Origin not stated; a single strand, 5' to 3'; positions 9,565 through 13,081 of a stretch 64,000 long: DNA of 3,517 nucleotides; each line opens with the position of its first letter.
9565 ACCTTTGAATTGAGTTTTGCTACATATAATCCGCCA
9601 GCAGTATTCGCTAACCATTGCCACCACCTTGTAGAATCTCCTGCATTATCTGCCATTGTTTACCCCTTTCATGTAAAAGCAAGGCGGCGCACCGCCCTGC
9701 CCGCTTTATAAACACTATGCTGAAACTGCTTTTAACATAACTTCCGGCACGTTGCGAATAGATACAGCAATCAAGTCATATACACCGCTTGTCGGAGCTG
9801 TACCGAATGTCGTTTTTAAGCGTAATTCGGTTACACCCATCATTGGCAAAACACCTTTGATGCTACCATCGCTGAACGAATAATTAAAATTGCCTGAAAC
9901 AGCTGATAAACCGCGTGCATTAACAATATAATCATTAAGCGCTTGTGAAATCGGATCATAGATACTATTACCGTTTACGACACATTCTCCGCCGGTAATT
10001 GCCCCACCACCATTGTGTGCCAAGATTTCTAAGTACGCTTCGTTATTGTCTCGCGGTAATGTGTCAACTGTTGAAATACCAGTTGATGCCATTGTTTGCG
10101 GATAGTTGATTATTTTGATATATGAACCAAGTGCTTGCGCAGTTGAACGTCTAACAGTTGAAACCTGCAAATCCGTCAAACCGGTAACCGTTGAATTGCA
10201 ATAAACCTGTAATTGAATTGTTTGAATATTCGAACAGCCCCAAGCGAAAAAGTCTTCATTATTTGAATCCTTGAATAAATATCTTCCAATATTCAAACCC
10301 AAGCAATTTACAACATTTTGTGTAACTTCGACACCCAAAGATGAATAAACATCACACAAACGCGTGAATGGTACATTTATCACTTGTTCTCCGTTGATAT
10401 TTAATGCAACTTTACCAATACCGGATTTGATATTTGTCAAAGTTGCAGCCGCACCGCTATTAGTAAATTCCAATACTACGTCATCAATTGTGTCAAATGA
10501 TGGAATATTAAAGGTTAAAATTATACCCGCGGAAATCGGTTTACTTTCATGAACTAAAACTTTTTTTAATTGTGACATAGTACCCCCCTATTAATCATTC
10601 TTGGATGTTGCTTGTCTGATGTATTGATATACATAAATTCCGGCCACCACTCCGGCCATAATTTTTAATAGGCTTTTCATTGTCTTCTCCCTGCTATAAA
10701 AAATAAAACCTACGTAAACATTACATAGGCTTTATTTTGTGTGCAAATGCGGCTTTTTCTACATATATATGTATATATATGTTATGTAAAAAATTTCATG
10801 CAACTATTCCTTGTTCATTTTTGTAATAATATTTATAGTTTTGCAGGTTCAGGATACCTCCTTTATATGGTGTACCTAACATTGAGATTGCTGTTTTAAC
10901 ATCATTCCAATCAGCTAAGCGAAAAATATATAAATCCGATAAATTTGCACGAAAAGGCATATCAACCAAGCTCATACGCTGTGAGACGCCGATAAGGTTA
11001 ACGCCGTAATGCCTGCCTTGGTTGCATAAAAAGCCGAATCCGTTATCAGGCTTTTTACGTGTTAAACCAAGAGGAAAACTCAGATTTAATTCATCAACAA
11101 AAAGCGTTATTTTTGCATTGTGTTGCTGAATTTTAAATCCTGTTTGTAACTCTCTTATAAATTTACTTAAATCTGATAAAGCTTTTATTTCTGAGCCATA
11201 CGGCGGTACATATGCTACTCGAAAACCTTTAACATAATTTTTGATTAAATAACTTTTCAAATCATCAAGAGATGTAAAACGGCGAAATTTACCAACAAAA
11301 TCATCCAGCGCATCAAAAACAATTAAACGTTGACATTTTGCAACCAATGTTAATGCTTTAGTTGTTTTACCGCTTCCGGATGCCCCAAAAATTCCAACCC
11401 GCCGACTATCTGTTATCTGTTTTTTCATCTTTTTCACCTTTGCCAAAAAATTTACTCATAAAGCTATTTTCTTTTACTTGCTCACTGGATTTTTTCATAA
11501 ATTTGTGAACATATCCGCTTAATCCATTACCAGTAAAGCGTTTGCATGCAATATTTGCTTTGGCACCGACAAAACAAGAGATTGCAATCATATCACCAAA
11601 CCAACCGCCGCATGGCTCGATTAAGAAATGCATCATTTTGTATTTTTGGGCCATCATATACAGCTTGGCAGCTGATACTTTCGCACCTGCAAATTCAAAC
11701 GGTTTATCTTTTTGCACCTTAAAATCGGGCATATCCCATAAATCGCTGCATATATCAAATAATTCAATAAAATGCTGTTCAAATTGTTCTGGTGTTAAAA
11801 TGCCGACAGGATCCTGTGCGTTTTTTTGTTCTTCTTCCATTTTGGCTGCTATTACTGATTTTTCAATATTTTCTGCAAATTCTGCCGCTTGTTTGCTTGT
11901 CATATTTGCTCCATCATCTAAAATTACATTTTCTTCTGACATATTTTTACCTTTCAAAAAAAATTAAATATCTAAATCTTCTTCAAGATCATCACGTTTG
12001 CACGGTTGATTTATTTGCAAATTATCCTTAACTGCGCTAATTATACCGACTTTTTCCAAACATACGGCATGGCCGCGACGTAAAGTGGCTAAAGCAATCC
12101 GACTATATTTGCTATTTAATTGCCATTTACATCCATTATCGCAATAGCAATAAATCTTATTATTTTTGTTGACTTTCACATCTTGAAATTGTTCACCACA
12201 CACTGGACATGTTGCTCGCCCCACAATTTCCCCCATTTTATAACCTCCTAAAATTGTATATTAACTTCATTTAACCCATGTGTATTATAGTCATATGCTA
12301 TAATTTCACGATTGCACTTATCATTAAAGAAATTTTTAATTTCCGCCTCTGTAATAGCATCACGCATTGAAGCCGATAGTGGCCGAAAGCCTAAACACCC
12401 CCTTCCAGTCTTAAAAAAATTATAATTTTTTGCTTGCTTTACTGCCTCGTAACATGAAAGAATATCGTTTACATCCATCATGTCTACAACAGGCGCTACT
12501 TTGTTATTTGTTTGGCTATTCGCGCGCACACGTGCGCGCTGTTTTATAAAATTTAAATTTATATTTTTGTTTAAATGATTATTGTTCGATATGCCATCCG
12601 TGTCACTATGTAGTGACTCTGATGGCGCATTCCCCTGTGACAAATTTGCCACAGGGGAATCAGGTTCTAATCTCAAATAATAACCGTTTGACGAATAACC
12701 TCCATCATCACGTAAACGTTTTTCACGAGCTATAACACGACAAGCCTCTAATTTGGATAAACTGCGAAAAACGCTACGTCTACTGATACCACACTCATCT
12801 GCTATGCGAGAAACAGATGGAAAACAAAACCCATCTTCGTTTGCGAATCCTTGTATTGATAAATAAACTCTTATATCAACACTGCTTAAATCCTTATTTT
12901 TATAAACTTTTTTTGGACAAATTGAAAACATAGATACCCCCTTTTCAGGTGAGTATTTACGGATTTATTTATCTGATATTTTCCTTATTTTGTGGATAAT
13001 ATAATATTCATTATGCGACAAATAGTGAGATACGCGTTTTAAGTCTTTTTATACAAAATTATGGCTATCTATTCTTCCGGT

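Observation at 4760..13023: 8.2-kb integrase-less prophage with the gene content of a tailless internal-membrane (PM2/corticovirus-like) virus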

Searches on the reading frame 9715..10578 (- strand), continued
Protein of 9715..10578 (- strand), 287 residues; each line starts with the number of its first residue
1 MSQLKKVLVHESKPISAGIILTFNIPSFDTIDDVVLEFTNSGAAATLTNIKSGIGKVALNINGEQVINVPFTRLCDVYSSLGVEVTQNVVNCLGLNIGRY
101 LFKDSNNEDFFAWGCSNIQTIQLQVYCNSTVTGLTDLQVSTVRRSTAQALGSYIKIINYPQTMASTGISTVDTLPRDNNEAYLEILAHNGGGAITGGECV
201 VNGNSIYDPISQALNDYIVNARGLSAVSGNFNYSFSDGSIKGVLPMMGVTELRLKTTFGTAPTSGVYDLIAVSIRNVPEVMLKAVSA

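Call 76: find_encoding_contigs(protein=P0024, flank=10000, max_places=2)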
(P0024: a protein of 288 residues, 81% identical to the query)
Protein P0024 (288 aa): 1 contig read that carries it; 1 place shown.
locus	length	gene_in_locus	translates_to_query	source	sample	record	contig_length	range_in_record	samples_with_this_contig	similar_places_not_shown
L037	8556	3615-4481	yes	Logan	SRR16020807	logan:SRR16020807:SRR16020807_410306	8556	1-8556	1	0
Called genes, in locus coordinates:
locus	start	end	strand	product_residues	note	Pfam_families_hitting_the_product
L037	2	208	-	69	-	?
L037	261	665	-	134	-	-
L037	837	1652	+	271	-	-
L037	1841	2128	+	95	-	-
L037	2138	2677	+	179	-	-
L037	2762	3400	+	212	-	-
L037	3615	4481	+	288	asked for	-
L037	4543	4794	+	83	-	-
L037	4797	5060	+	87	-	-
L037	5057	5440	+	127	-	-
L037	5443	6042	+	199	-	-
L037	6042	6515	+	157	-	PF07484:Collar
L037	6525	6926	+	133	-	-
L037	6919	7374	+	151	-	PF07486:Hydrolase_2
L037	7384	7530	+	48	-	-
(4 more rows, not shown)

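Call 77: find_encoding_contigs(protein=P0010, flank=10000, max_places=2)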
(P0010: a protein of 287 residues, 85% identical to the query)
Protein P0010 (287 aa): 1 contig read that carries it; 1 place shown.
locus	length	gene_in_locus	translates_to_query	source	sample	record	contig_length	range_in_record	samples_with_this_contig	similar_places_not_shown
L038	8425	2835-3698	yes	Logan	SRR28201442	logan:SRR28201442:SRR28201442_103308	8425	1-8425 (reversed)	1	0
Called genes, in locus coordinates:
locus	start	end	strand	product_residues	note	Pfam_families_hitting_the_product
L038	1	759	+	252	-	?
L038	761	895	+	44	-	-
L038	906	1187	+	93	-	-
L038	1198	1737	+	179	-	-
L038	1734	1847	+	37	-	-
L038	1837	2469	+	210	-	-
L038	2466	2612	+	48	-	-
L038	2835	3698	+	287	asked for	PF25513:P2_C (faint)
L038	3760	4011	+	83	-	-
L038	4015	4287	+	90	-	-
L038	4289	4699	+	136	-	-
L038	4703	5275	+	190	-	-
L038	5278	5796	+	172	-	PF07484:Collar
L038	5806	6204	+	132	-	-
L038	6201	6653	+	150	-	PF07486:Hydrolase_2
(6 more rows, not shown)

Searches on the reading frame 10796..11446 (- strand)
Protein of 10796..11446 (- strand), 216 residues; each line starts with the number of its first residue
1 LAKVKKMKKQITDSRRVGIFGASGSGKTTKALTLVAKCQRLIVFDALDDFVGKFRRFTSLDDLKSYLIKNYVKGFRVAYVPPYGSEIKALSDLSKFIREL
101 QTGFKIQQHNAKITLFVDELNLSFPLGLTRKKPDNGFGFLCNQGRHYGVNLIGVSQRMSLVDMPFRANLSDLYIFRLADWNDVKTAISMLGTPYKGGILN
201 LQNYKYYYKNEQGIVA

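Call 4: search_protein_families(library=pfam, max_evalue=0.1, proteins=[window:10796-11446:-])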
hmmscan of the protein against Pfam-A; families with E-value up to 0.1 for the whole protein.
window:10796-11446:- (216 aa): 10 families
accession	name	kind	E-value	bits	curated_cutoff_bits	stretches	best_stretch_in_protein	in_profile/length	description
PF04665.18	Pox_A32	-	0.00025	21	22.8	1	11-176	10-156/242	Poxvirus A32 protein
PF01935.23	DUF87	-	0.0011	19.5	23.2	1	14-54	23-68/220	Helicase HerA, central domain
PF10412.15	TrwB_AAD_bind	-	0.0027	17.1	20.5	1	13-56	14-61/387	Type IV secretion-system coupling protein DNA-binding domain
PF20720.3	nSTAND3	-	0.01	15.9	27.2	1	4-40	7-43/155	Novel STAND NTPase 3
PF05707.18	Zot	-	0.011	15.7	20.3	1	21-170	7-140/197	Zonular occludens toxin (Zot)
PF13479.12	AAA_24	-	0.012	15.9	27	1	15-67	3-55/195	AAA domain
PF00005.33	ABC_tran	-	0.015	16.4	25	1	5-35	2-32/137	ABC transporter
PF00154.27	RecA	-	0.022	14.6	27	1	14-41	52-79/262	recA bacterial DNA recombination protein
PF07475.17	Hpr_kinase_C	-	0.04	13.9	33.3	1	19-47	23-51/171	HPr Serine kinase C-terminal domain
PF00485.24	PRK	-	0.059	13.6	22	1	17-107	2-88/196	Phosphoribulokinase / Uridine kinase family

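Call 5: search_protein_families(library=phrogs, max_evalue=0.1, proteins=[window:10796-11446:-])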
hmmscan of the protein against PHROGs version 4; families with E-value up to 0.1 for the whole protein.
window:10796-11446:- (216 aa): 6 families
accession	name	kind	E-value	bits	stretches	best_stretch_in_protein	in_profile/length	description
phrog_2666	-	head and packaging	1.7e-16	61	1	6-192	313-499/555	terminase large subunit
phrog_124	-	DNA, RNA and nucleotide metabolism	0.0048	17.3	1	4-102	31-103/382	Sak4-like ssDNA annealing protein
phrog_7035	-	unknown function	0.013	14.8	0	106-183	486-564/969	-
phrog_5484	-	DNA, RNA and nucleotide metabolism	0.017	15.7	1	12-67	26-84/239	DnaA-like replication initiation protein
phrog_168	-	DNA, RNA and nucleotide metabolism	0.031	14.9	1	6-48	31-77/314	clamp loader of DNA polymerase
phrog_1366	-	unknown function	0.04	14.4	1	16-35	16-35/307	-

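Call 13: search_solved_structures(query=window:10796-11446:-, max_evalue=1)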
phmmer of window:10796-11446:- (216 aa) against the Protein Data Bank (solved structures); distinct sequences matched with E-value up to 1: 14.
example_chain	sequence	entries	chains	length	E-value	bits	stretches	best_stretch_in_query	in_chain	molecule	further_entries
3cmu_A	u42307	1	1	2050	5.7e-05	26.1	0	15-40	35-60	Protein recA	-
3cmt_A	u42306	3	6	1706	0.00032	23.6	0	15-40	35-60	Protein recA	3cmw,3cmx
3cmv_A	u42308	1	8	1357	0.0023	20.8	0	15-40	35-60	Protein recA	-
8wiv_A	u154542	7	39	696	0.033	17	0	136-196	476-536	Helicase HerA central domain-containing protein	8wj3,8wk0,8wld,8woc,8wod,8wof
5mi0_A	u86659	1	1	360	0.097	15.5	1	71-152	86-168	Reticulocyte binding-like protein 5,Reticulocyte binding protein 5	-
8zw9_A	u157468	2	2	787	0.12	15.2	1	3-34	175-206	Disease resistance protein ADR1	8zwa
9x1l_A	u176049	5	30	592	0.34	13.7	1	77-185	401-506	DNA helicase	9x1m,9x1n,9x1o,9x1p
2wvq_A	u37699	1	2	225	0.4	13.5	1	24-113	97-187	SMALL S PROTEIN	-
2wvn_A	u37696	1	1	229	0.43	13.4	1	24-113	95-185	SMALL S PROTEIN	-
4qni_A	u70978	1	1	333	0.6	12.9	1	10-79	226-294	Uncharacterized protein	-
9y3v_K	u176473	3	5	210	0.68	12.7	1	17-63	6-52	Uridine kinase P10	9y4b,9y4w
7tch_B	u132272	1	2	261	0.81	12.5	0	11-31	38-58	Bacitracin export ATP-binding protein BceA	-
7tcg_B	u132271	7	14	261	0.81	12.5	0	11-31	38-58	Bacitracin export ATP-binding protein BceA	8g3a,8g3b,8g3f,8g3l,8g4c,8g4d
8s5g_B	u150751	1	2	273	0.93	12.3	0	11-31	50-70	Bacitracin export ATP-binding protein BceA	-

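Call 36: search_dna_similar(query=window:10796-11446:-, collection=phages, mode=protein, max_evalue=0.01, max_rows=25)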
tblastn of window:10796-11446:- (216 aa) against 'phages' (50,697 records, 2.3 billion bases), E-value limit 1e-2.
Records with a match: 11; places in all: 11; records where one place covers at least 80% of the query: 11.
Best place of each record, by identity: <60% 11.
By first word of the organism name: Vibrio 11.
By host as written in the record: Vibrio anguillarum A023 10; Vibrio anguillarum strain A023 1.
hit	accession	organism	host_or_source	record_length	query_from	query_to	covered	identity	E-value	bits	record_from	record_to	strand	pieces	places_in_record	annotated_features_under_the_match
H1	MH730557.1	Vibrio phage fNo16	Vibrio anguillarum strain A023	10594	3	193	88%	27.3%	4e-6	52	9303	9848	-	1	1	putative ATPase | hypothetical protein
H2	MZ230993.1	Vibrio phage NO16-like VIB93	Vibrio anguillarum A023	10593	3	193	88%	27.3%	4e-6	52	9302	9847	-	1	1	putative ATPase | hypothetical protein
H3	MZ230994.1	Vibrio phage NO16-like VIB88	Vibrio anguillarum A023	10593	3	193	88%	27.3%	4e-6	52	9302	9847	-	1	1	putative ATPase | hypothetical protein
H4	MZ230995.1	Vibrio phage NO16-like VIB1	Vibrio anguillarum A023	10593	3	193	88%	27.3%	4e-6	52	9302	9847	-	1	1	putative ATPase | hypothetical protein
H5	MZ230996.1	Vibrio phage NO16-like NB10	Vibrio anguillarum A023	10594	3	193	88%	27.3%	4e-6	52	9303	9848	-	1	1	putative ATPase | hypothetical protein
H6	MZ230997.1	Vibrio phage NO16-like 9014_8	Vibrio anguillarum A023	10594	3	193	88%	27.3%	4e-6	52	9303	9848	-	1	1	putative ATPase | hypothetical protein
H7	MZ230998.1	Vibrio phage NO16-like 1178_90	Vibrio anguillarum A023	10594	3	193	88%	27.3%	4e-6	52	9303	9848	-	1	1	putative ATPase | hypothetical protein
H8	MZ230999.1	Vibrio phage NO16-like 601_91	Vibrio anguillarum A023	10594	3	193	88%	27.3%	4e-6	52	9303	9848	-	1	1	putative ATPase | hypothetical protein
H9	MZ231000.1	Vibrio phage NO16-like 91-7-154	Vibrio anguillarum A023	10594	3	193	88%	27.3%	4e-6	52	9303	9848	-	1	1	putative ATPase | hypothetical protein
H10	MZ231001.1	Vibrio phage NO16-like 87-9-116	Vibrio anguillarum A023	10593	3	193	88%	27.3%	4e-6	52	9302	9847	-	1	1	putative ATPase | hypothetical protein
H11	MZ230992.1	Vibrio phage NO16-like VIB134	Vibrio anguillarum A023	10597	3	193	88%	27.3%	4e-6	52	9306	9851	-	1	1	putative ATPase | hypothetical protein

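Call 57: get_annotated_region(hit=H1, flank=11000)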
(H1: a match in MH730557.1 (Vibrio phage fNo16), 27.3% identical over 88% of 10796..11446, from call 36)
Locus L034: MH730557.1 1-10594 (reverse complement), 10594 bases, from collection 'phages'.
description: Vibrio phage fNo16, complete genome.
organism: Vibrio phage fNo16 (NCBI taxid 2315335)
taxonomy: Viruses; Varidnaviria; Bamfordvirae; Preplasmiviricota; Tectiliviricetes; Vinavirales; Corticoviridae
host: Vibrio anguillarum strain A023; source: -; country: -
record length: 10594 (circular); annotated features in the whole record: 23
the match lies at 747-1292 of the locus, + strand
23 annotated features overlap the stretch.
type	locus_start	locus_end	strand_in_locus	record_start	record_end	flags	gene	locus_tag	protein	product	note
CDS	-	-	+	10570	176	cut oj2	-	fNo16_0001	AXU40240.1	hypothetical protein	-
CDS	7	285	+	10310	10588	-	-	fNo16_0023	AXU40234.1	hypothetical protein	-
CDS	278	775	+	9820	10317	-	-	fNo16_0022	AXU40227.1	hypothetical protein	-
CDS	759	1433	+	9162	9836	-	-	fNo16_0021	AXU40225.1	putative ATPase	DNA translocase ftsk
CDS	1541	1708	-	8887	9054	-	-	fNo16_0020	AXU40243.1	hypothetical protein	-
CDS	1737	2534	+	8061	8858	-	-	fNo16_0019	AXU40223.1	double jelly roll capsid protein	major capsid protein P2 - DJR viral lineage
CDS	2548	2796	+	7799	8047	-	-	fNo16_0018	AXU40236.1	hypothetical protein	structurally similar to PM2 protein p3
CDS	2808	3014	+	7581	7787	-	-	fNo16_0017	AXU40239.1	hypothetical protein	-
CDS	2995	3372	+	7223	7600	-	-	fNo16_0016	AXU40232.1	hypothetical protein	-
CDS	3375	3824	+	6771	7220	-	-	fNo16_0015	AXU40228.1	hypothetical protein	-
CDS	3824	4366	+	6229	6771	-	-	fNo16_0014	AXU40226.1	hypothetical protein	-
CDS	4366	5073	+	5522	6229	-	-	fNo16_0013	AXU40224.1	hypothetical protein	-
CDS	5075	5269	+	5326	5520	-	-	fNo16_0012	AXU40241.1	hypothetical protein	-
CDS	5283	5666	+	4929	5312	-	-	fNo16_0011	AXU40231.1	protein inside capsid D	-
CDS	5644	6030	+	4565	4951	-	-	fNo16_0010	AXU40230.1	hypothetical protein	structurally similar to PM2 protein p6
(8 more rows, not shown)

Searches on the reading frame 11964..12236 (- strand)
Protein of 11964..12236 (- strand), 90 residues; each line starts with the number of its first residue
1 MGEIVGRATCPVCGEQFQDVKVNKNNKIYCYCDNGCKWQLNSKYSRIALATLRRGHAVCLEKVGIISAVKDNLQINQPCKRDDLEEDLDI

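Call 4: search_protein_families(library=pfam, max_evalue=0.1, proteins=[window:11964-12236:-])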
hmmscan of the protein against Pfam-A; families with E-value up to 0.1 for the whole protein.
window:11964-12236:- (90 aa): 1 family
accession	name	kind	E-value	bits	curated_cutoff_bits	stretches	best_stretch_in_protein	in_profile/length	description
PF24110.1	DUF7385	-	0.043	13.9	28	1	9-26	28-45/72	Family of unknown function (DUF7385)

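Call 5: search_protein_families(library=phrogs, max_evalue=0.1, proteins=[window:11964-12236:-])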
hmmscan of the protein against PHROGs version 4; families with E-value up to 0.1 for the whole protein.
window:11964-12236:- (90 aa): 5 families
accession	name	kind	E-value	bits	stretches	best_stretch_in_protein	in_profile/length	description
phrog_1344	-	unknown function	0.019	15.9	1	11-40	21-49/79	-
phrog_20333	-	unknown function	0.023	16.1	1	1-36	2-39/105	-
phrog_36137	-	unknown function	0.028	15.7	1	2-34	9-40/100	-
phrog_35242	-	unknown function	0.039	14.8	0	8-32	37-61/71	-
phrog_25658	-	unknown function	0.086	14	0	6-41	7-37/58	-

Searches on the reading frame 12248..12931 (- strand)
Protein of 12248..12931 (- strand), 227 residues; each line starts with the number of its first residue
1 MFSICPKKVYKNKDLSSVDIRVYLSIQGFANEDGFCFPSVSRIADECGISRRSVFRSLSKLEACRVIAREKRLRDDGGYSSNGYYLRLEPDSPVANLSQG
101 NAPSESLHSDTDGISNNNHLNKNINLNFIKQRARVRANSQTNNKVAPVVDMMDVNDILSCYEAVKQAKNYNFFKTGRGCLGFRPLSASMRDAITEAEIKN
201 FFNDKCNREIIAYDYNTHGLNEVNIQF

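Call 4: search_protein_families(library=pfam, max_evalue=0.1, proteins=[window:12248-12931:-])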
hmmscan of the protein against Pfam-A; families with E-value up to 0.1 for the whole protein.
window:12248-12931:- (227 aa): 12 families
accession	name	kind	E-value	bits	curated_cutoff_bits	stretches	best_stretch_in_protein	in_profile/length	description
PF13730.12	HTH_36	-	1.1e-12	47.9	25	1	14-64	2-52/55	Helix-turn-helix domain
PF21984.2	DnaD_N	-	0.00029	21.4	27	1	9-80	8-78/101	DnaD N-terminal domain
PF13545.12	HTH_Crp_2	-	0.0016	18.8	27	1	39-71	24-57/70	Crp-like helix-turn-helix domain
PF12802.13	MarR_2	-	0.0017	18.9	27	1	38-72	21-54/61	MarR family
PF00392.27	GntR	-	0.007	16.4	27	1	38-72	25-59/64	Bacterial regulatory proteins, gntR family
PF13384.12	HTH_23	-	0.0096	16.2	24.6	1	39-59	19-39/50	Homeodomain-like domain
PF08222.17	HTH_CodY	-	0.017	15.2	27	1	40-67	7-34/61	CodY helix-turn-helix domain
PF01978.25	TrmB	-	0.02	15.2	25.6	0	39-71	24-56/68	Sugar-specific transcriptional regulator TrmB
PF09339.16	HTH_IclR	-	0.039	14.2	22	1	39-69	20-50/52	IclR helix-turn-helix domain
PF08279.18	HTH_11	-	0.043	14.1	25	1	39-69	17-49/55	HTH domain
PF13412.12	HTH_24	-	0.055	13.5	21.9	0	40-67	20-47/48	Winged helix-turn-helix DNA-binding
PF25213.1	HVO_A0261_N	-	0.069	13.5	35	0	42-71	29-58/86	HVO_A0261 N-terminal domain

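Call 5: search_protein_families(library=phrogs, max_evalue=0.1, proteins=[window:12248-12931:-])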
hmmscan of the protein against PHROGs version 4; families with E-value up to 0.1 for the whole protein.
window:12248-12931:- (227 aa): 28 families (the best 25 are shown)
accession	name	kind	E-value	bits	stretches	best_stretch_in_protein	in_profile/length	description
phrog_270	-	DNA, RNA and nucleotide metabolism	1e-17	65.6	1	1-132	31-152/383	replication initiation protein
phrog_1032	-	DNA, RNA and nucleotide metabolism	4e-15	57.5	1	21-147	21-151/281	replication initiation protein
phrog_8102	-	DNA, RNA and nucleotide metabolism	7.4e-15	55.8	1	3-92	20-112/337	replication initiation protein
phrog_428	-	DNA, RNA and nucleotide metabolism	2.8e-13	50.8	1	3-140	91-224/455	replication initiation protein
phrog_678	-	DNA, RNA and nucleotide metabolism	3.7e-13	50.8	1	21-201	54-231/346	replication initiation O-like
phrog_8540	-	DNA, RNA and nucleotide metabolism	7.6e-13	50.1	1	17-117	17-116/196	replication initiation O-like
phrog_391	-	DNA, RNA and nucleotide metabolism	3.4e-12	47.6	1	13-123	13-118/298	replication initiation O-like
phrog_1835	-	DNA, RNA and nucleotide metabolism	6.1e-11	43.2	1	34-149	64-178/301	HTH DNA binding protein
phrog_4617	-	DNA, RNA and nucleotide metabolism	1.6e-08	35.5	1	23-100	23-100/223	replication initiation protein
phrog_186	-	DNA, RNA and nucleotide metabolism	1.8e-07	32.2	1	6-142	26-167/308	DnaD-like helicase loader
phrog_345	-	DNA, RNA and nucleotide metabolism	1.8e-07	32.1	1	21-148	51-181/297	replication initiation O-like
phrog_7882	-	DNA, RNA and nucleotide metabolism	1.3e-05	25.9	1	2-144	17-181/314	DnaD-like helicase loader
phrog_11896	-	DNA, RNA and nucleotide metabolism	0.00016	22.7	1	25-94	28-96/225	primosomal protein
phrog_28562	-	unknown function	0.00032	21.4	1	12-72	29-92/248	-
phrog_3502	-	unknown function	0.00044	21.3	1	11-72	45-106/131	-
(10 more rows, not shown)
